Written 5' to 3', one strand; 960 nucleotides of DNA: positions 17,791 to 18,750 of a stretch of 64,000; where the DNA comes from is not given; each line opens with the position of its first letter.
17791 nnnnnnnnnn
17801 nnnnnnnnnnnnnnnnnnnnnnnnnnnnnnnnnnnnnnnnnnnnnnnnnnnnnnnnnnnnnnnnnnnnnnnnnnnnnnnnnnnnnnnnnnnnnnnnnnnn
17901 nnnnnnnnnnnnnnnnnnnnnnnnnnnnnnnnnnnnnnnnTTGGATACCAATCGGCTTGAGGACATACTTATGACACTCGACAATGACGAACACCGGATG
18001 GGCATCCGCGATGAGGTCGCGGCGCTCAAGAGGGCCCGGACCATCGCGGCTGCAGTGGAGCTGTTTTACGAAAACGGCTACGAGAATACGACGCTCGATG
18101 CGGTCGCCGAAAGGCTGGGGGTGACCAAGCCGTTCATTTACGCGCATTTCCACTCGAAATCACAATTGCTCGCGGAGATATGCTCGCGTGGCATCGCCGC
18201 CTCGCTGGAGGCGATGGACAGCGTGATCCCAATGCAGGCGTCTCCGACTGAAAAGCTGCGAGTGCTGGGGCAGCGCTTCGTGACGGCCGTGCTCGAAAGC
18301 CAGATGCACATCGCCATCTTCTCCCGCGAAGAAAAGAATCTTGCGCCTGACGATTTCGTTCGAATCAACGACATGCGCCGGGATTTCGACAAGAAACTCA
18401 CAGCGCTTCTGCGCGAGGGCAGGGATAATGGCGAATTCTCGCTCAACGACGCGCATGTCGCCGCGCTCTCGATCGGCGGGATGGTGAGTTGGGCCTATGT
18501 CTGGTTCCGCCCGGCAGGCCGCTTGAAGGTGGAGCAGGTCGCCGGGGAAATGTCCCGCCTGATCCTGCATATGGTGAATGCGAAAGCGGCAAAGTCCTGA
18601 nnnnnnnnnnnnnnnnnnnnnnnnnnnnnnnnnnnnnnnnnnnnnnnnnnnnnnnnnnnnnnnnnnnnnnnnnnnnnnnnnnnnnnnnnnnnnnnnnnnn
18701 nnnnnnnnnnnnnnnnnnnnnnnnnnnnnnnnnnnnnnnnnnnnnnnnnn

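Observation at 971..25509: Island-wide 12-bp palindromic operator in 20-bp-phased pairs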

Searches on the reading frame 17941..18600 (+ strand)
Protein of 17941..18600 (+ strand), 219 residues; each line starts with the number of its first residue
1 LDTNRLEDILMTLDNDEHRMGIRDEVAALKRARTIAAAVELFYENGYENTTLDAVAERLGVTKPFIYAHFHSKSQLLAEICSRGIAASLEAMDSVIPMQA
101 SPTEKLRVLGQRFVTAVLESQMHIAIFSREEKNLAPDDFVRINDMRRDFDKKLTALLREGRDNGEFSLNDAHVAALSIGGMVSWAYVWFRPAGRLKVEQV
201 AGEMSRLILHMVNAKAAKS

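Call 7: search_protein_families(library=pfam, proteins=[window:17941-18600:+])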
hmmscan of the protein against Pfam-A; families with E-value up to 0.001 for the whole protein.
window:17941-18600:+ (219 aa): 2 families
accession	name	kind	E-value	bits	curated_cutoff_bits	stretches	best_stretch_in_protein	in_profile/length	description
PF17932.6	TetR_C_24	-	1.3e-30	106.4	26.4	1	100-212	2-114/114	Tetracyclin repressor-like, C-terminal domain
PF00440.29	TetR_N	-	5.5e-17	61.7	24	1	35-80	2-47/47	Bacterial regulatory proteins, tetR family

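Call 19: find_homologous_proteins(query=window:17971-18597:+, max_evalue=1e-20)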
Query seq(209 aa) (209 aa): 1258 proteins with E <= 1e-20 among 3004 candidates; the best 120 are listed.
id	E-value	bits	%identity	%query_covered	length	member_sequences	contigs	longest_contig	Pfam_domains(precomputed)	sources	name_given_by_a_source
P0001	5.6e-131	452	100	100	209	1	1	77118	PF00440.30,PF17932.7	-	-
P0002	3.8e-122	423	94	100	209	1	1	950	PF00440.30,PF17932.7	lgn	-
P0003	8.5e-114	396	86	100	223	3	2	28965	PF00440.30,PF17932.7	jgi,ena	-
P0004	1.0e-102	360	80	98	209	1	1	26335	PF00440.30,PF17932.7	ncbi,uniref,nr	ncbi:TetR family transcriptional regulator [Mesorhizobium sp. J18]|uniref:TetR/AcrR family transcrip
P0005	9.6e-98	344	77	99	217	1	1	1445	PF00440.30,PF17932.7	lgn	-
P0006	1.1e-97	343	79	96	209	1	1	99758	PF00440.30,PF17932.7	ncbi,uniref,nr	ncbi:TetR/AcrR family transcriptional regulator [Propylenella binzhouense]|uniref:TetR/AcrR family t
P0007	3.4e-95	335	76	96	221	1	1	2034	PF00440.30,PF17932.7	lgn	-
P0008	1.7e-94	333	77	94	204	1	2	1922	PF00440.30,PF17932.7,PF17935.7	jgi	jgi:AcrR family transcriptional regulator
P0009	1.4e-92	327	77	93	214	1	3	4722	PF00440.30,PF17932.7,PF17935.7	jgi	jgi:AcrR family transcriptional regulator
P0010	3.5e-92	325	73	97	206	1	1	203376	PF00440.30,PF17932.7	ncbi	-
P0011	1.6e-91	323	73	98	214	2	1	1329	PF00440.30,PF17932.7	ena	-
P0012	5.2e-91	322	72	97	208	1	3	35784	PF00440.30,PF17932.7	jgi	jgi:TetR/AcrR family transcriptional regulator, cholesterol catabolism regulator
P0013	3.5e-90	319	74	95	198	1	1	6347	PF00440.30,PF17932.7,PF17935.7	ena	-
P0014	3.7e-90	319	74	96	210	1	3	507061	PF00440.30,PF17932.7,PF17935.7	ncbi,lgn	ncbi:MAG: TetR/AcrR family transcriptional regulator [Lautropia sp.]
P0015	4.9e-90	318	72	99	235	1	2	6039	PF00440.30,PF17932.7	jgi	jgi:AcrR family transcriptional regulator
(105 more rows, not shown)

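Call 21: search_solved_structures(query=P0001, max_evalue=0.001, show_alignments=1)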
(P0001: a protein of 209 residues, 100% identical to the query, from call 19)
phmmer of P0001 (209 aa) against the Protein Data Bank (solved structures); distinct sequences matched with E-value up to 0.001: 122 (the best 60 are shown).
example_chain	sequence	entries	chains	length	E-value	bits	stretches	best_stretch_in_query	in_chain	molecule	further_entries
3dcf_A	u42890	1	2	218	9.2e-25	90.9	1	13-200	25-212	transcriptional regulator of the TetR/AcrR family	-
3vpr_A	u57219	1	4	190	3e-21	79.4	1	21-200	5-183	Transcriptional regulator, TetR family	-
5k7f_A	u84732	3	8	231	1.6e-16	64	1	25-197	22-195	Transcriptional regulator, TetR family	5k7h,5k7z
2iai_A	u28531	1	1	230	1.2e-14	57.9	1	25-184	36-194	Putative transcriptional regulator SCO3833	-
3him_A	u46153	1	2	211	5.9e-14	55.6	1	20-202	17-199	Probable transcriptional regulator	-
4w1u_A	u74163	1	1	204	5.3e-12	49.3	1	20-199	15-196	HTH-type transcriptional repressor KstR2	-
4w97_A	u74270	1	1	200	6.3e-12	49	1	20-199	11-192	HTH-type transcriptional repressor KstR2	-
8svd_A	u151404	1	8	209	7.1e-12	48.9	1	20-191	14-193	DarR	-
8sua_A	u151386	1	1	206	8.5e-12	48.6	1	21-191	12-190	DarR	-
4mxm_A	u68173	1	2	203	1.4e-11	47.8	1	21-199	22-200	Transcriptional regulator I2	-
4mo7_A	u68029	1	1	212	1.6e-11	47.7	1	21-199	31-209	Transcriptional regulator I2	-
8suk_A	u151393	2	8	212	1.6e-11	47.7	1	20-194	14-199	DarR | TetR/AcrR family transcriptional regulator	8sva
2ibd_A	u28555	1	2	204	2.4e-11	47.1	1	20-199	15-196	Possible transcriptional regulator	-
8sv6_A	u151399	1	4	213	3.4e-11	46.6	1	21-188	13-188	Fatty acid metabolism regulator protein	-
9b7y_A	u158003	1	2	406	7.4e-11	45.5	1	23-132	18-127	Transcriptional repressor Mce3R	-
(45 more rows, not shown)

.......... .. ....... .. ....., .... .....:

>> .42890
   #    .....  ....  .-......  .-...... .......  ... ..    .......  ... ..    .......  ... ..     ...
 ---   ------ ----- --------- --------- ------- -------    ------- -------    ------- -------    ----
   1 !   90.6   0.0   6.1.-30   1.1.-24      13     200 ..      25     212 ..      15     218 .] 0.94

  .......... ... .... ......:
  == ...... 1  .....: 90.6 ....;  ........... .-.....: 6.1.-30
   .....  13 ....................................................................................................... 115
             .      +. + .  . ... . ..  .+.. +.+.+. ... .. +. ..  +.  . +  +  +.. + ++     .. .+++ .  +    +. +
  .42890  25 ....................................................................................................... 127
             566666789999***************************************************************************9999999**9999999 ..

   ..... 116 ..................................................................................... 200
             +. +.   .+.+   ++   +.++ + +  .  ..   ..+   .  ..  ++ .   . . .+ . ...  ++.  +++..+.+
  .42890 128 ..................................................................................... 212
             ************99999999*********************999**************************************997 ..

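Call 22: find_related_loci(query=A1, collection=genome_contigs, flank=10000)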
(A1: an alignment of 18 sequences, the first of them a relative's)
Query A1 (209 aa) in genome_contigs; peptide patterns used: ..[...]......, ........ (x = any residue, [..] = any of these).
418 stretches matched a pattern; 330 encode a relative of the query (tblastn E <= 1e-3); the best 80 are kept; 80 distinct loci.
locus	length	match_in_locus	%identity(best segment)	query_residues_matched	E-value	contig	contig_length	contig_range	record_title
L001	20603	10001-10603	79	8-208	7e-106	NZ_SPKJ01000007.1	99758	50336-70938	Propylenella binzhouense strain L72 scaffold7.1-size99758, whole genome shotgun sequence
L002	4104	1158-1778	73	1-207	2e-103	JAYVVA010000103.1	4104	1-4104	MAG: Sphingomonadales bacterium isolate GL75_UP_concoct_54 GL75_UP_concoct_54_102, whole genome shotgun sequence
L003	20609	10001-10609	73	5-207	2e-100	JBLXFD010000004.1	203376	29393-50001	MAG: Rhodobacter sp. isolate ET02-07 T02maxbin_out.021RE.5K@4, whole genome shotgun sequence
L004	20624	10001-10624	72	2-209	1e-99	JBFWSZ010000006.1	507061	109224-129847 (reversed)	MAG: Lautropia sp. isolate CA_2019_TPBF_35 NODE_130_length_507061_cov_27.343317_TPBF, whole genome shotgun sequence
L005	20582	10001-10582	75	11-204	2e-98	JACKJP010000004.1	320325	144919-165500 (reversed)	MAG: Rhodobiaceae bacterium isolate HK-STAS-PROT-42 HK-STAS-PROT-42_4, whole genome shotgun sequence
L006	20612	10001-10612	71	1-204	2e-96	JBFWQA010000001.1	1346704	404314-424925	MAG: Flavobacteriaceae bacterium isolate CA_2019_TPBF_172 NODE_18_length_1346704_cov_11.903773_TPBF, whole genome shotgu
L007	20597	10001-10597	70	7-205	3e-95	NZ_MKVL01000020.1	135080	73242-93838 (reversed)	MAG: Mesorhizobium sp. 65-26 SCNpilot_cont_1000_bf_scaffold_382, whole genome shotgun sequence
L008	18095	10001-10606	81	1-202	4e-112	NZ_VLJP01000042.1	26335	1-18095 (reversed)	Mesorhizobium sp. J18 MesJ18_scaffold_46, whole genome shotgun sequence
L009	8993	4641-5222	72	10-203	3e-93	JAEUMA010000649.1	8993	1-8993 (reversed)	MAG: Rhizobiaceae bacterium isolate new MAG-135 k141_741443, whole genome shotgun sequence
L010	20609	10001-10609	70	1-203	3e-92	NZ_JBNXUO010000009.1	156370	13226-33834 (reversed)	Falsiroseomonas sp. CW058 9, whole genome shotgun sequence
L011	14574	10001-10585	71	11-205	2e-92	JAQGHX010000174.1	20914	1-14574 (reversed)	MAG: Roseomonas sp. isolate RYN_444 scaffold_2550181, whole genome shotgun sequence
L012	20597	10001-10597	67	7-205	6e-92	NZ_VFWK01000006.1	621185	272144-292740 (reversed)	Mesorhizobium sp. B2-1-3A contig_6, whole genome shotgun sequence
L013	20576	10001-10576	73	10-201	4e-92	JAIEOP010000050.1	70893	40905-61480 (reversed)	MAG: Acetobacteraceae bacterium isolate co.spades.DASTOOL.1kb_113 c_000000443898, whole genome shotgun sequence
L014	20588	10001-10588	69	10-205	2e-91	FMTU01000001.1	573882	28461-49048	Sphingobium faniae strain CGMCC 1.7749 genome assembly, contig: IQ30DRAFT_scaffold00001.1, whole genome shotgun sequence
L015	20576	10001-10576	73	10-201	2e-91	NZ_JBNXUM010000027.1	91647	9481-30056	Falsiroseomonas sp. HW251 27, whole genome shotgun sequence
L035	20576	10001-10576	66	12-203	5e-82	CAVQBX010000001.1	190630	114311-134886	MAG: uncultured proteobacterium isolate MFD01716.bin.2.129 genome assembly, contig: contig_12316, whole genome shotgun s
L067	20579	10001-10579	53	12-204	1e-64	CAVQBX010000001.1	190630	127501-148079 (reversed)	MAG: uncultured proteobacterium isolate MFD01716.bin.2.129 genome assembly, contig: contig_12316, whole genome shotgun s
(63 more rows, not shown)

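Call 32: search_solved_structures(query=P0001, max_evalue=1e-11, show_alignments=5)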
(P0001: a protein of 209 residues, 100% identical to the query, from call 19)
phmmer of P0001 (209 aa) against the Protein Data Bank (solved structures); distinct sequences matched with E-value up to 1e-11: 9.
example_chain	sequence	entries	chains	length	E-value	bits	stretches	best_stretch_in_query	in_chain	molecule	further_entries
3dcf_A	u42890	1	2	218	9.2e-25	90.9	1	13-200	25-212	transcriptional regulator of the TetR/AcrR family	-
3vpr_A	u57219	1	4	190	3e-21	79.4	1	21-200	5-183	Transcriptional regulator, TetR family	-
5k7f_A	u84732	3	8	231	1.6e-16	64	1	25-197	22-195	Transcriptional regulator, TetR family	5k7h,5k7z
2iai_A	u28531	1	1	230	1.2e-14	57.9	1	25-184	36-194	Putative transcriptional regulator SCO3833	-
3him_A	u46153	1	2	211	5.9e-14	55.6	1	20-202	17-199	Probable transcriptional regulator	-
4w1u_A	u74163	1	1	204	5.3e-12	49.3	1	20-199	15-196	HTH-type transcriptional repressor KstR2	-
4w97_A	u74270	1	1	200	6.3e-12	49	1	20-199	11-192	HTH-type transcriptional repressor KstR2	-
8svd_A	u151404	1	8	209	7.1e-12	48.9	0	20-191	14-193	DarR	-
8sua_A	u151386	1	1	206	8.5e-12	48.6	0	21-191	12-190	DarR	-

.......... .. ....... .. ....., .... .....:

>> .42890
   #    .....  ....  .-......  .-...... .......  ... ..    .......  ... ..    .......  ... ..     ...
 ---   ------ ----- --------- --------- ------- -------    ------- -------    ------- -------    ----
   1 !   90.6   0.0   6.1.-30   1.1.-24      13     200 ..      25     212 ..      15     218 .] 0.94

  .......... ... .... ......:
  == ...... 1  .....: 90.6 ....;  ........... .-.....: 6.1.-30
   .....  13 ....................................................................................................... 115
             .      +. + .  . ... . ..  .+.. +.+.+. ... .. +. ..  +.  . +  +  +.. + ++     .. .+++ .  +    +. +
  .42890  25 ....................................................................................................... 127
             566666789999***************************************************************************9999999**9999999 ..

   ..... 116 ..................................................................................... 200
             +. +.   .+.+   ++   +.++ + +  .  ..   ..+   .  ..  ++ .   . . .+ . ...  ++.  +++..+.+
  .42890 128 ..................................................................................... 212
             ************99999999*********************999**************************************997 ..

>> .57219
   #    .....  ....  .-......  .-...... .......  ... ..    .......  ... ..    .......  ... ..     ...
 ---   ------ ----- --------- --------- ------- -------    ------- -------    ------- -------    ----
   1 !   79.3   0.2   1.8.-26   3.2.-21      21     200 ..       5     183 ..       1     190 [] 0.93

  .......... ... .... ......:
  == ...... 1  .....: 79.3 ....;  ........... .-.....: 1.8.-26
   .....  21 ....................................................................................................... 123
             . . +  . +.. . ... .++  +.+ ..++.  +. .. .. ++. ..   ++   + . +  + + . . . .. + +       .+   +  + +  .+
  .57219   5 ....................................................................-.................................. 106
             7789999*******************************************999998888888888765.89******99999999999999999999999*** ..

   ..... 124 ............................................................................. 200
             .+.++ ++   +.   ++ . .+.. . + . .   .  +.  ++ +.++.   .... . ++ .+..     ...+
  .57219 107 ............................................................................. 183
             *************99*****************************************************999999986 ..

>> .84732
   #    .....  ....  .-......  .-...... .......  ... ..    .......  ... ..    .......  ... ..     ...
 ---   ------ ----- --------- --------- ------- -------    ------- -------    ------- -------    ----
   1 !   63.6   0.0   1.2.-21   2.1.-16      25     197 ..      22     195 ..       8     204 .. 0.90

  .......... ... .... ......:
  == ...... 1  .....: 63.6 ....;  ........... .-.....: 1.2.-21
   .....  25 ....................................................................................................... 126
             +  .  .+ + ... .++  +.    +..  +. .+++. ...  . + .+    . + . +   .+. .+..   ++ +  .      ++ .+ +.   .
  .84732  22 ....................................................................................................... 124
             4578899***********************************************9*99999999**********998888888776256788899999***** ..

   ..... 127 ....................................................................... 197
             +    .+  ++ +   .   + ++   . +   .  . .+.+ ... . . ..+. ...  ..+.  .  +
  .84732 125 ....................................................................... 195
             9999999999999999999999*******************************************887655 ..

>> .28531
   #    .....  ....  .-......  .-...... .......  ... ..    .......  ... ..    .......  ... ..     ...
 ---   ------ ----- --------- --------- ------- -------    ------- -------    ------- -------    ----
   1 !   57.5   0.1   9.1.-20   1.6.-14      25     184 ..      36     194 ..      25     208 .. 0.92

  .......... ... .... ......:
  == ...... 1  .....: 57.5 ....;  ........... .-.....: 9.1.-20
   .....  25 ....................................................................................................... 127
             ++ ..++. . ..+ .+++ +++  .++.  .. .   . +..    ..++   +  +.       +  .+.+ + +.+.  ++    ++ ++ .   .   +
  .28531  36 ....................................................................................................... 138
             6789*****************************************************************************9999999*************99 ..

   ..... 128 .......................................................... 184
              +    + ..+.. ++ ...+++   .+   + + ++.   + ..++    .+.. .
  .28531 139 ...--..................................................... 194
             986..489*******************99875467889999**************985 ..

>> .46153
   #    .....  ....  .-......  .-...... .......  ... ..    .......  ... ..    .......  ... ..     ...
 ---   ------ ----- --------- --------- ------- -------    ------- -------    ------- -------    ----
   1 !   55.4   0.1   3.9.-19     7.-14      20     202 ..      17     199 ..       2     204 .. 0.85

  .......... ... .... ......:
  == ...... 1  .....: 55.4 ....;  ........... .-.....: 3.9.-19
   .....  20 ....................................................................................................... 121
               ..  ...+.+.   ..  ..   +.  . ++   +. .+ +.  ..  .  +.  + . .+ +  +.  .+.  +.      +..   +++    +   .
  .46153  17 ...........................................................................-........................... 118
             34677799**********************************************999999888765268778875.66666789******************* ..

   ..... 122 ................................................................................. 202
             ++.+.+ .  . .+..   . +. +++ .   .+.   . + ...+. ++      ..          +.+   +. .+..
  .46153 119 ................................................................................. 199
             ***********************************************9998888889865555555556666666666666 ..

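Call 39: search_protein_families(library=ncbifam, proteins=[window:17971-18600:+], max_evalue=1e-10)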
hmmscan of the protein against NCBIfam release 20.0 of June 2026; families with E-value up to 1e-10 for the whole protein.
window:17971-18600:+ (209 aa): 3 families
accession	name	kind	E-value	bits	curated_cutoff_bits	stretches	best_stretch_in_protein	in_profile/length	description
NF041196.1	ScbR_bind_reg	equivalog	2.7e-15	57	150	1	21-201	8-188/191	ScbR family autoregulator-binding transcription factor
NF050111.1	TransRegSACE7040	equivalog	6.2e-15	55.6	250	1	20-175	2-155/186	SACE_7040 family transcriptional regulator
NF053878.1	FATransRegFadRBac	equivalog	4.6e-13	49.4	200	1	22-202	6-188/190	fatty acid metabolism transcriptional regulator FadR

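Call 65: predict_structure(alignment_id=A1)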
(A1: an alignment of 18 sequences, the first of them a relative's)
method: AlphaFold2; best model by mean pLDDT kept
length: 209 residues; sequences in the alignment: 18
mean_pLDDT: 89.2   pTM: 0.81
mean pLDDT of the five models: 89.2, 80.8, 79.4, 78.9, 78.0
residues with pLDDT >= 90: 148; 70-90: 47; 50-70: 7; < 50: 7
segments of 3 or more residues with pLDDT < 50: 1-4
pLDDT, mean of each block of 10 residues (from residue 1): 48 85 93 92 93 88 92 93 96 97 93 89 93 95 98 96 95 80 82 95 78
secondary structure, 60 per line:
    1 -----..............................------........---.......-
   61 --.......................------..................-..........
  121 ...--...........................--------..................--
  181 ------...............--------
elements in order: H6-35 H42-49 H53-59 H63-85 H92-109 H111-123 H126-152 H161-178 H187-201

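Call 68: fold_search(model_id=the predicted structure, library=pdb)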
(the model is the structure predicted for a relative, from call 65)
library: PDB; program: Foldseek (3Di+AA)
matches with E <= 10: 1095; with E <= 0.001: 514
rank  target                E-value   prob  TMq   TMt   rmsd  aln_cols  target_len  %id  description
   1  3vpr_A                3.1e-10  1.00  0.80  0.88   3.1       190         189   29  Crystal Structure of a TetR Family Transcriptional Regulator PfmR from Thermus thermophilus HB8 (released 2012-07-11)
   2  3vpr_C                3.4e-10  1.00  0.79  0.90   1.8       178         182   30  Crystal Structure of a TetR Family Transcriptional Regulator PfmR from Thermus thermophilus HB8 (released 2012-07-11)
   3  3vpr_B                5.0e-10  1.00  0.79  0.88   3.2       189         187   29  Crystal Structure of a TetR Family Transcriptional Regulator PfmR from Thermus thermophilus HB8 (released 2012-07-11)
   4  5k7h_A                6.3e-10  1.00  0.76  0.85   2.4       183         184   27  Crystal structure of AibR in complex with the effector molecule isovaleryl coenzyme A (released 2016-12-21)
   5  3him_A                6.9e-10  1.00  0.81  0.88   2.3       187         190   27  The Crystal Structure of a Bacterial Regulatory Protein in the tetR Family from Rhodococcus RHA1 to 2.2A (released 2009-05-26)
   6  3him_B                7.6e-10  1.00  0.84  0.91   1.8       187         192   27  The Crystal Structure of a Bacterial Regulatory Protein in the tetR Family from Rhodococcus RHA1 to 2.2A (released 2009-05-26)
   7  8suk_A                3.3e-09  1.00  0.77  0.80   3.7       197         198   20  Structure of Rhodococcus sp. USK13 DarR-c-di-AMP complex (released 2023-11-01)
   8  8sua                  3.6e-09  1.00  0.76  0.80   3.4       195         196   20  Structure of M. baixiangningiae DarR-ligand complex (released 2023-11-01)
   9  3dcf_A                5.0e-09  1.00  0.69  0.76   4.0       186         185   31  Crystal structure of transcriptional regulator of the TetR/AcrR family (YP_290855.1) from THERMOBIFIDA FUSCA YX-ER1 at (released 2008-07-15)
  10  3dcf_B                6.0e-09  1.00  0.68  0.76   3.6       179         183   32  Crystal structure of transcriptional regulator of the TetR/AcrR family (YP_290855.1) from THERMOBIFIDA FUSCA YX-ER1 at (released 2008-07-15)
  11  5k7z_A                8.0e-09  1.00  0.76  0.84   2.7       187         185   26  Crystal structure of AibR in complex with isovaleryl coenzyme A and operator DNA (released 2016-12-28)
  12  3vpr_D                1.1e-08  1.00  0.76  0.86   2.6       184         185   28  Crystal Structure of a TetR Family Transcriptional Regulator PfmR from Thermus thermophilus HB8 (released 2012-07-11)
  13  8suk_B                1.2e-08  1.00  0.77  0.81   3.6       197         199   20  Structure of Rhodococcus sp. USK13 DarR-c-di-AMP complex (released 2023-11-01)
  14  8t5y                  1.7e-08  1.00  0.74  0.77   4.0       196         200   20  Structure of Rhodococcus sp. USK13 DarR(K44A)-cAMP complex (released 2023-11-01)
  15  4w97                  2.1e-08  1.00  0.80  0.84   2.3       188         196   23  Structure of ketosteroid transcriptional regulator KstR2 of Mycobacterium tuberculosis (released 2014-11-26)
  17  5k7f_A                3.4e-08  1.00  0.74  0.85   2.5       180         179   29  Crystal structure of apo AibR (released 2016-12-21)
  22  5k7f_B                1.0e-07  1.00  0.72  0.83   3.1       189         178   25  Crystal structure of apo AibR (released 2016-12-21)
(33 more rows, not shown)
